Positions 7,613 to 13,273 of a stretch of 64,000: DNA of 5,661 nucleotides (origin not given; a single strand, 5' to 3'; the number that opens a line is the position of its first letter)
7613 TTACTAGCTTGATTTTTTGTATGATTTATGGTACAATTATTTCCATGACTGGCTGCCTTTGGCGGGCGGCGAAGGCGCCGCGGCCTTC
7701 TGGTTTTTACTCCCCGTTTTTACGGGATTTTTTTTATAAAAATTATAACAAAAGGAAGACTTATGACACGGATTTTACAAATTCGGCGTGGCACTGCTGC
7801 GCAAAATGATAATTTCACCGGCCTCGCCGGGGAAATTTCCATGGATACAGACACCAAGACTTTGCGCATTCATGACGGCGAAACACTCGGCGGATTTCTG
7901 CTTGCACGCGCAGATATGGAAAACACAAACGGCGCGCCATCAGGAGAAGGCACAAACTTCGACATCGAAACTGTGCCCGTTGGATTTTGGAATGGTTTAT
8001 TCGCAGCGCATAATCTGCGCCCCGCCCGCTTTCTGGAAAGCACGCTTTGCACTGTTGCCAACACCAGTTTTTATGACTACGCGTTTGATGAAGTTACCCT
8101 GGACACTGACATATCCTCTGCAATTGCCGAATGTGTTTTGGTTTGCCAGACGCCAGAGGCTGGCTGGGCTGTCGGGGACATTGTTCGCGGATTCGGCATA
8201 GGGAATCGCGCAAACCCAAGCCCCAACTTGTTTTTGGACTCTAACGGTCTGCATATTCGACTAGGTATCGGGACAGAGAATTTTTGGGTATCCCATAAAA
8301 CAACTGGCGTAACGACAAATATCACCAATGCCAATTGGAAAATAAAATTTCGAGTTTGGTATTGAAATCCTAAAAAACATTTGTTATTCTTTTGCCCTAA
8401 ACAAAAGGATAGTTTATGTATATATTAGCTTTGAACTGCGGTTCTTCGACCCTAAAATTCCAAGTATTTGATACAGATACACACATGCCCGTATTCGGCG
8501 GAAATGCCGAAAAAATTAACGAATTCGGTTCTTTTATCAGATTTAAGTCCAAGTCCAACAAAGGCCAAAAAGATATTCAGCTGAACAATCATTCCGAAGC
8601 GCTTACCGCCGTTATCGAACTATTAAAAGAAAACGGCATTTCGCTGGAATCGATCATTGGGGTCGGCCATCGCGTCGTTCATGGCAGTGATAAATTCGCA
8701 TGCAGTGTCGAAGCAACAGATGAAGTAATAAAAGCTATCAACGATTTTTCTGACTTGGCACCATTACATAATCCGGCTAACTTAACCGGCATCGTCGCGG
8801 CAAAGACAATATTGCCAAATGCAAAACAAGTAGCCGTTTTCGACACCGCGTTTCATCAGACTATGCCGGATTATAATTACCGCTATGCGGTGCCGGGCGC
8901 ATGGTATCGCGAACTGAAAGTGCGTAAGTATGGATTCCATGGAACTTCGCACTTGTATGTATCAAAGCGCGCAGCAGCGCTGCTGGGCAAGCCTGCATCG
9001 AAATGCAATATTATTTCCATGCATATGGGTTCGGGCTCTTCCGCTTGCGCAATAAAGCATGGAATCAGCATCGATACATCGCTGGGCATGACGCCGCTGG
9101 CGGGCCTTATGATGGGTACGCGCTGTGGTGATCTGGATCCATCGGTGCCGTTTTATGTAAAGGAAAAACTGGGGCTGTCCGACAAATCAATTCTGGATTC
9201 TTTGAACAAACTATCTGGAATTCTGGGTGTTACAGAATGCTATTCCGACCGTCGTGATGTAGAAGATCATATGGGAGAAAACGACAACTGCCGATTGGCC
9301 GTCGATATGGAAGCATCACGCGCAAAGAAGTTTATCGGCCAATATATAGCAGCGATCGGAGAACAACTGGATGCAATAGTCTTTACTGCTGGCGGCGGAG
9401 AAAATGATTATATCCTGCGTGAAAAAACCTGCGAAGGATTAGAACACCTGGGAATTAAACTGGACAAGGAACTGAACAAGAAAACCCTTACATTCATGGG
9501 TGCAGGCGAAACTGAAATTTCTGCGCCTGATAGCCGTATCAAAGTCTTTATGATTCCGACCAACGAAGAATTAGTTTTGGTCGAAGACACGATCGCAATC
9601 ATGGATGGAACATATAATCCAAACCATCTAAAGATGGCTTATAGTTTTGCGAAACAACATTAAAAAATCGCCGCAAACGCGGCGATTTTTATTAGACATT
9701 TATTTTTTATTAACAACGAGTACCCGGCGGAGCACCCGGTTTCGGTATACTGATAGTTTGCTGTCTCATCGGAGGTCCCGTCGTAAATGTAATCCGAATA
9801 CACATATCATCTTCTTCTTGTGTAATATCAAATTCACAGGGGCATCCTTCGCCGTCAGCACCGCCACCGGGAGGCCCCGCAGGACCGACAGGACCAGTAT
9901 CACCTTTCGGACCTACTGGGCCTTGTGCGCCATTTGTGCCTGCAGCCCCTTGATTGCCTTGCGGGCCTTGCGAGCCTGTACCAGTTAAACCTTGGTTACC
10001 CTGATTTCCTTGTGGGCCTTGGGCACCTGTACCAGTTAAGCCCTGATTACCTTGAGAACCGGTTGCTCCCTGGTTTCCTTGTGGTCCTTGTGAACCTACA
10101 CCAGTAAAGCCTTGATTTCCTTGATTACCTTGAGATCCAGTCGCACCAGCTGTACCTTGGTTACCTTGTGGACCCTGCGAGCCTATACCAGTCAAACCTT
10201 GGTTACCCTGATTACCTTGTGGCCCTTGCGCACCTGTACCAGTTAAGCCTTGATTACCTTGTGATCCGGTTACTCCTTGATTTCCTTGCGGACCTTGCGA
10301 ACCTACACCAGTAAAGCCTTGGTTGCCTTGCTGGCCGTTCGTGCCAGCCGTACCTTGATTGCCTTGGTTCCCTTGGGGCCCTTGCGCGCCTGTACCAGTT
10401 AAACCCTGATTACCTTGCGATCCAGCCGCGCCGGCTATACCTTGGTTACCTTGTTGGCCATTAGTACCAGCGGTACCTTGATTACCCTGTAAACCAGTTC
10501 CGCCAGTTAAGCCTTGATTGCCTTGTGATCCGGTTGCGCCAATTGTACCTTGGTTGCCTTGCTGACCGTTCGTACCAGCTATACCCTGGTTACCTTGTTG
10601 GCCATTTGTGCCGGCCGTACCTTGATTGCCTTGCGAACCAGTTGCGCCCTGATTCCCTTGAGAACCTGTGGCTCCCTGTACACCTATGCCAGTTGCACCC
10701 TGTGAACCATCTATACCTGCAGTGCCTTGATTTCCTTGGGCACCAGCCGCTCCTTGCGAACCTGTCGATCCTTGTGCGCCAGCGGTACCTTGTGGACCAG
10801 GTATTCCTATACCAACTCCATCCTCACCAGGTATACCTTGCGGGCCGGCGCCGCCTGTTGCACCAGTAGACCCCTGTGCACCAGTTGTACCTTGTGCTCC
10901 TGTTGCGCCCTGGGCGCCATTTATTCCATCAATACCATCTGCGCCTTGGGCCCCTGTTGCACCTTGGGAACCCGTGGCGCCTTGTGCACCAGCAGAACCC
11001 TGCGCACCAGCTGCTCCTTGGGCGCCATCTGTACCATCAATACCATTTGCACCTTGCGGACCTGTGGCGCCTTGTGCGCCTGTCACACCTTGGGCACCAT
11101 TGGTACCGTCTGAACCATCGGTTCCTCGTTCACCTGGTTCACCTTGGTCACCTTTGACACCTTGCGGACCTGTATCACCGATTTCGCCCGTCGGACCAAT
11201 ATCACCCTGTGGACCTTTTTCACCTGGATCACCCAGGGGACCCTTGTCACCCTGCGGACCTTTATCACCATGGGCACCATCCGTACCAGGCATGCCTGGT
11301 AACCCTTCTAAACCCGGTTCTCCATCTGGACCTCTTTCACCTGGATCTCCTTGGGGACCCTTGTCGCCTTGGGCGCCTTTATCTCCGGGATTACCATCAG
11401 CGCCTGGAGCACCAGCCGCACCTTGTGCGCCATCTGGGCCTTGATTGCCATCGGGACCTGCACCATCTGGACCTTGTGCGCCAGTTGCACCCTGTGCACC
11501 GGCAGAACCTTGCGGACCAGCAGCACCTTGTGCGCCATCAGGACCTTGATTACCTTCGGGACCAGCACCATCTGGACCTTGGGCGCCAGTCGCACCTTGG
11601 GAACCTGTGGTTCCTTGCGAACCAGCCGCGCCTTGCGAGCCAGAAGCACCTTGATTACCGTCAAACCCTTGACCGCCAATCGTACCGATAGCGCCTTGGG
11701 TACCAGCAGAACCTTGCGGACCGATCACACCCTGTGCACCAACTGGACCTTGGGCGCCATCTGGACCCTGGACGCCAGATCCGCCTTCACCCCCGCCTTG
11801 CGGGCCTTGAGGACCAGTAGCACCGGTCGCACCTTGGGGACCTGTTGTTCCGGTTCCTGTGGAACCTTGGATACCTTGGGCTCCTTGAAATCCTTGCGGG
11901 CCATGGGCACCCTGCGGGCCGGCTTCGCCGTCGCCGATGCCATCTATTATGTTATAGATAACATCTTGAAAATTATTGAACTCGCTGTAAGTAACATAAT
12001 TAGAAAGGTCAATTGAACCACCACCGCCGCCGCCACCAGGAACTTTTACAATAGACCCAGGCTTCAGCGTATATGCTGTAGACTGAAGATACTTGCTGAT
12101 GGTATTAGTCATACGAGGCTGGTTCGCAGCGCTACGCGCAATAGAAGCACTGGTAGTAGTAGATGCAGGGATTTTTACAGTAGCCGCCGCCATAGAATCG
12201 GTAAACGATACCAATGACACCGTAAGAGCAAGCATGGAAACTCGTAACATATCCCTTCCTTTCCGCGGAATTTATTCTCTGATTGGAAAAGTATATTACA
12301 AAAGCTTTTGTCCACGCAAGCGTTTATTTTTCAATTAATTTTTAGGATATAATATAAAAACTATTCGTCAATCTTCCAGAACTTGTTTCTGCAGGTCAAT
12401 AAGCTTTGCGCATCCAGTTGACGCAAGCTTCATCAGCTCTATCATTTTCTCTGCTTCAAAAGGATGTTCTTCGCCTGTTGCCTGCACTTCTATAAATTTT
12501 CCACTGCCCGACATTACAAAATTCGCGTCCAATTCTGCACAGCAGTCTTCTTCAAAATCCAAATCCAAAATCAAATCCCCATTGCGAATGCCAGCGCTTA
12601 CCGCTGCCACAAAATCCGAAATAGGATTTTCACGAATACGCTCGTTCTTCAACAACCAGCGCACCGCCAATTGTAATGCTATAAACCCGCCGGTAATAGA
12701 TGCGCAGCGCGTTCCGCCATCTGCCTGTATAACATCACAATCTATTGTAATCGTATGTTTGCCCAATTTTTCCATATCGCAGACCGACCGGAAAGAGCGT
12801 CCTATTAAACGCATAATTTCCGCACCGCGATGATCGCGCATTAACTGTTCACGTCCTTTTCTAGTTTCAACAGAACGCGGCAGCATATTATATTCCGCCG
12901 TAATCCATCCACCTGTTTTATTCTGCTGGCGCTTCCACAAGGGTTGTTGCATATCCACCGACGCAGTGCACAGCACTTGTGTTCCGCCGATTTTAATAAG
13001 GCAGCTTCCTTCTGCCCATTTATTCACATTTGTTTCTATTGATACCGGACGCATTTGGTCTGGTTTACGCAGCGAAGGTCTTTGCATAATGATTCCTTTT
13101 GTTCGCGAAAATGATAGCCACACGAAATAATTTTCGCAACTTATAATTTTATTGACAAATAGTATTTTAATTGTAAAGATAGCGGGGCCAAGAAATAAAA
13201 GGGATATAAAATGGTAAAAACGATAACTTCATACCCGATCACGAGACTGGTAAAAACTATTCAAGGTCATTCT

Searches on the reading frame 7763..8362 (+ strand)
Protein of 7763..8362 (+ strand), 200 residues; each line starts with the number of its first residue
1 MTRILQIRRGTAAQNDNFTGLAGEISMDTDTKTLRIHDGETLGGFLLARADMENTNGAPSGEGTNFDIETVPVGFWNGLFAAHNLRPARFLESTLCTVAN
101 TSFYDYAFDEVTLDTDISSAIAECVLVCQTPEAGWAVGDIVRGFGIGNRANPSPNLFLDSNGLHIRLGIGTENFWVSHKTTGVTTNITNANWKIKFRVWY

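Call 63: search_protein_families(library=pfam, proteins=[window:7763-8362:+], max_evalue=0.001)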
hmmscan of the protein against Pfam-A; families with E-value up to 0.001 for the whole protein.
window:7763-8362:+ (200 aa): 1 family
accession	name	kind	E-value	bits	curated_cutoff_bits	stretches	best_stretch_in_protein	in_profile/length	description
PF18454.7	Mtd_N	-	2.3e-13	50.2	26.3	1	6-41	2-37/37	Major tropism determinant N-terminal domain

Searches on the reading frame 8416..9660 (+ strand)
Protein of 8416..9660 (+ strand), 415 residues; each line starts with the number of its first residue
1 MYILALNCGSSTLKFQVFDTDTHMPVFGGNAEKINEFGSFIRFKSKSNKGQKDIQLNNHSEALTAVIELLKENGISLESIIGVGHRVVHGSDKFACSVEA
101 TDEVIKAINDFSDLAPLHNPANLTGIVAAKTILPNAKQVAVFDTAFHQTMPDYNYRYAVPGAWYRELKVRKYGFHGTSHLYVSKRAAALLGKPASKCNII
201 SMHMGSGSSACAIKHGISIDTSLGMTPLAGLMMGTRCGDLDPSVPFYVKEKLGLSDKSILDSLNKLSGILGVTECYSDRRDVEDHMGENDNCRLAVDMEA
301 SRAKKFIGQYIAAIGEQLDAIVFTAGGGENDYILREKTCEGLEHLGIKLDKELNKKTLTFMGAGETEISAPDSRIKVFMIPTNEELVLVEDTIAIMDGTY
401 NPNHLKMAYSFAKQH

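Call 63: search_protein_families(library=pfam, proteins=[window:8416-9660:+], max_evalue=0.001)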
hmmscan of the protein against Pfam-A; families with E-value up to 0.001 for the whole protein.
window:8416-9660:+ (415 aa): 1 family
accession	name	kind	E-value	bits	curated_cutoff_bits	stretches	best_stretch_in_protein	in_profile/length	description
PF00871.23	Acetate_kinase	-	5.3e-137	457.1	22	1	3-389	2-391/392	Acetokinase family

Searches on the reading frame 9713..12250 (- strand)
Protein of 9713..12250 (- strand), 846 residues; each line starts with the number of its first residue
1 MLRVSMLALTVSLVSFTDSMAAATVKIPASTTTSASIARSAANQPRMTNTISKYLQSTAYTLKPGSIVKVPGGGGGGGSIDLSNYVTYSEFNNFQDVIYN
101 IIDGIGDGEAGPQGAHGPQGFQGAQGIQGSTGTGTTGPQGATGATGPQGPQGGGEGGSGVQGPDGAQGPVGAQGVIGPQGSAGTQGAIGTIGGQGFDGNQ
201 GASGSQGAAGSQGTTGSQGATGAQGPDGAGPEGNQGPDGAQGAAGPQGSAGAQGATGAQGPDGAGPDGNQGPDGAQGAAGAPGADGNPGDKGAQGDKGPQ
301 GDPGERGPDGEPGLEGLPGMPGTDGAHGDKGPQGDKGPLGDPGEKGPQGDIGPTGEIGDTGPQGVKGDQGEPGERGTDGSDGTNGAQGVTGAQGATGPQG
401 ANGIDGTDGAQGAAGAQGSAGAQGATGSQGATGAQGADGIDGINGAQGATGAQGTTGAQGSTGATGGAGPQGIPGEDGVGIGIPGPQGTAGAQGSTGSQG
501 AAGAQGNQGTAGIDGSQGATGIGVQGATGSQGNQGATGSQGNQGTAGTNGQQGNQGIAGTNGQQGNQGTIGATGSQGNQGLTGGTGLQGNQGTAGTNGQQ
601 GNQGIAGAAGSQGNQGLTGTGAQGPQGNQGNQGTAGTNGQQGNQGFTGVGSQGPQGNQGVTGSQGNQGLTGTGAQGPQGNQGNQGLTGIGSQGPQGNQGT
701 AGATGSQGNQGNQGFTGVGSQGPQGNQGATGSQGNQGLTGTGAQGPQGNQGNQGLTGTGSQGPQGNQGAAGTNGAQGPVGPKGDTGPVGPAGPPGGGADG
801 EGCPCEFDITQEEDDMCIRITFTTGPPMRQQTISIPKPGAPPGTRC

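Call 7: search_protein_families(library=pfam, proteins=[window:9713-12250:-], max_evalue=0.01)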
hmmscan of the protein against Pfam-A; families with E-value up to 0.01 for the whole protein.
window:9713-12250:- (846 aa): 1 family
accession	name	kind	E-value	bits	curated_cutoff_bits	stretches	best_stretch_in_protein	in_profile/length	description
PF01391.23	Collagen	-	1e-84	278.7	27.2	5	523-577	1-55/60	Collagen triple helix repeat (20 copies)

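Call 8: search_protein_families(library=ncbifam, proteins=[window:9713-12250:-], max_evalue=0.01)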
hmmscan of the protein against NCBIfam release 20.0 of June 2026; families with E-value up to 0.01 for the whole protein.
window:9713-12250:- (846 aa): 4 families
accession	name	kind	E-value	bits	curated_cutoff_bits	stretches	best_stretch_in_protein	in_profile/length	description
NF038329.2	gly_rich_SclB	equivalog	3.3e-81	273.4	325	4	292-520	117-339/442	LPXTG-anchored collagen-like adhesin Scl2/SclB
NF038330.1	adhesin_SclA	exception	9.2e-78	262.6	400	6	247-386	113-256/405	LPXTG-anchored collagen-like adhesin Scl1/SclA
NF046116.1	adhesin_Lcl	equivalog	2e-76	257.3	500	4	265-472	72-280/431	collagen-like adhesin Lcl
NF038313.3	HisXaaSer_A4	exception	2.3e-13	50.8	55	0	484-520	54-90/93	His-Xaa-Ser repeat protein HxsA4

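Call 41: search_protein_families(library=phrogs, proteins=[window:9713-12250:-], max_evalue=0.001)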
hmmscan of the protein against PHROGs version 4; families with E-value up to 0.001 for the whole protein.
window:9713-12250:- (846 aa): 32 families (the best 25 are shown)
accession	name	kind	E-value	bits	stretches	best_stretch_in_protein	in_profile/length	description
phrog_5073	-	tail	5.4e-122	409.4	10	298-404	261-364/519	tail fiber protein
phrog_6320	-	tail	4.5e-118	397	7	304-421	86-212/745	tail fiber protein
phrog_819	-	tail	2.7e-88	298.3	9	374-529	509-675/1024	tail protein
phrog_8745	-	tail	1.4e-68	232.4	8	264-370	1379-1485/1803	tail fiber protein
phrog_3420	-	unknown function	3e-59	201.5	3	108-391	90-381/929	-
phrog_1806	-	tail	2.2e-58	198.7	5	523-646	112-231/276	collagen like minor tail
phrog_366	-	tail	3.1e-56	192.7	7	320-401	307-385/474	tail fiber protein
phrog_36982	-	unknown function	3.2e-55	188.5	3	371-804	243-691/944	-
phrog_18350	-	tail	6.4e-53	181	8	345-439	98-193/253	tail fiber protein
phrog_28263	-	tail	4.8e-49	167.5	3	230-500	502-777/1400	tail fiber protein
phrog_26246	-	tail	1.8e-48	166.4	7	395-521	81-209/329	tail protein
phrog_29268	-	unknown function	1.8e-48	166.2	6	306-435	408-537/653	-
phrog_38806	-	unknown function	4.3e-41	142.2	6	336-421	66-151/285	-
phrog_38766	-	head and packaging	5.6e-41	141.6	8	183-283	76-172/478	virion structural protein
phrog_10972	-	tail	6.2e-40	138.7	2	330-401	156-224/343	tail fiber protein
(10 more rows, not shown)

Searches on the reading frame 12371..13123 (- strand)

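Call 63: search_protein_families(library=pfam, proteins=[window:12371-13123:-], max_evalue=0.001)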
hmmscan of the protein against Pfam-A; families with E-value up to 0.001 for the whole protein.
window:12371-13123:- (251 aa): 2 families
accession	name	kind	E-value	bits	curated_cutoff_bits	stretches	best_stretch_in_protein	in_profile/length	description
PF01138.27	RNase_PH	-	1.6e-28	100.2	25.5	1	23-153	1-127/130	3' exoribonuclease family, domain 1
PF03725.20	RNase_PH_C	-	5.7e-13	49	20.8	1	170-236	1-66/67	3' exoribonuclease family, domain 2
